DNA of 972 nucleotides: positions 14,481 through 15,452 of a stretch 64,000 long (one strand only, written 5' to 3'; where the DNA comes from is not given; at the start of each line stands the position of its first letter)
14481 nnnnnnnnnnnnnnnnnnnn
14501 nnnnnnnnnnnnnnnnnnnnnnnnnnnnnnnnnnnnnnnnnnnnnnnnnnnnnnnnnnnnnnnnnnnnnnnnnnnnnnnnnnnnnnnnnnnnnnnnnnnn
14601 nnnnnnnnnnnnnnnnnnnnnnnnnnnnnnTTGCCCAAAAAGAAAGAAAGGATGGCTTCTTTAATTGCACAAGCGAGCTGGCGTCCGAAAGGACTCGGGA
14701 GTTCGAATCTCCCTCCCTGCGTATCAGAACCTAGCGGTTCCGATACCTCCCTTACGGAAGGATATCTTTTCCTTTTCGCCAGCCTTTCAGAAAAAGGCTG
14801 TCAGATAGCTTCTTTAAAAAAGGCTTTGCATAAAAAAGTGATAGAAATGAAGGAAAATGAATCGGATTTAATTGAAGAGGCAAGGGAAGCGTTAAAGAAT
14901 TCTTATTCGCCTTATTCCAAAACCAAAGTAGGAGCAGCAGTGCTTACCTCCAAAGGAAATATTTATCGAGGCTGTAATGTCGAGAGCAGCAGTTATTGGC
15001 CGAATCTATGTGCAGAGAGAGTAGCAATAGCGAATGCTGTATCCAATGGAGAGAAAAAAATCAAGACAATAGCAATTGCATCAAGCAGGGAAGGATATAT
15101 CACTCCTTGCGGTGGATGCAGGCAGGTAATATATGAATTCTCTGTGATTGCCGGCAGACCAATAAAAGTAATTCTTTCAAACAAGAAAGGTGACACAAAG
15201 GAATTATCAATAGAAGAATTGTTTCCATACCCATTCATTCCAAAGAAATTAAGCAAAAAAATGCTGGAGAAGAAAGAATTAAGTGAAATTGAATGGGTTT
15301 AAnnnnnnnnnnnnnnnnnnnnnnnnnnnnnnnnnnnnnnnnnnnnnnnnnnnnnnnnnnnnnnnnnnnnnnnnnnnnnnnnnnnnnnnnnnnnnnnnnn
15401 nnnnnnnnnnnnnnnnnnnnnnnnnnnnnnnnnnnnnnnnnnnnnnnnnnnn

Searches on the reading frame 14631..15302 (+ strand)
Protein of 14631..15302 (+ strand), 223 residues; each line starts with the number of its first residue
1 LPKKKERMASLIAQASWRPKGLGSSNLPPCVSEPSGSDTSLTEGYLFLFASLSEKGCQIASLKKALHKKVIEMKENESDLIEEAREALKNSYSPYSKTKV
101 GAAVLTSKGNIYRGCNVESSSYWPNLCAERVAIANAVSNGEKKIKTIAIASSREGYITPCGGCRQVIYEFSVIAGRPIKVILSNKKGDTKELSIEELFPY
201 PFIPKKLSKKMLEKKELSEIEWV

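Call 79: search_protein_families(library=pfam, proteins=[window:14631-15302:+], max_evalue=0.001)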
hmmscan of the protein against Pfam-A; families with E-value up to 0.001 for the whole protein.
window:14631-15302:+ (223 aa): 2 families
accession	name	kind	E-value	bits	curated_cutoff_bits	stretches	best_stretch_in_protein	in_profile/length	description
PF00383.29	dCMP_cyt_deam_1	-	1.4e-18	67.1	25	1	75-172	2-95/102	Cytidine and deoxycytidylate deaminase zinc-binding region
PF08211.18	dCMP_cyt_deam_2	-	3.6e-13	50.3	25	1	68-149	34-115/130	Cytidine and deoxycytidylate deaminase zinc-binding region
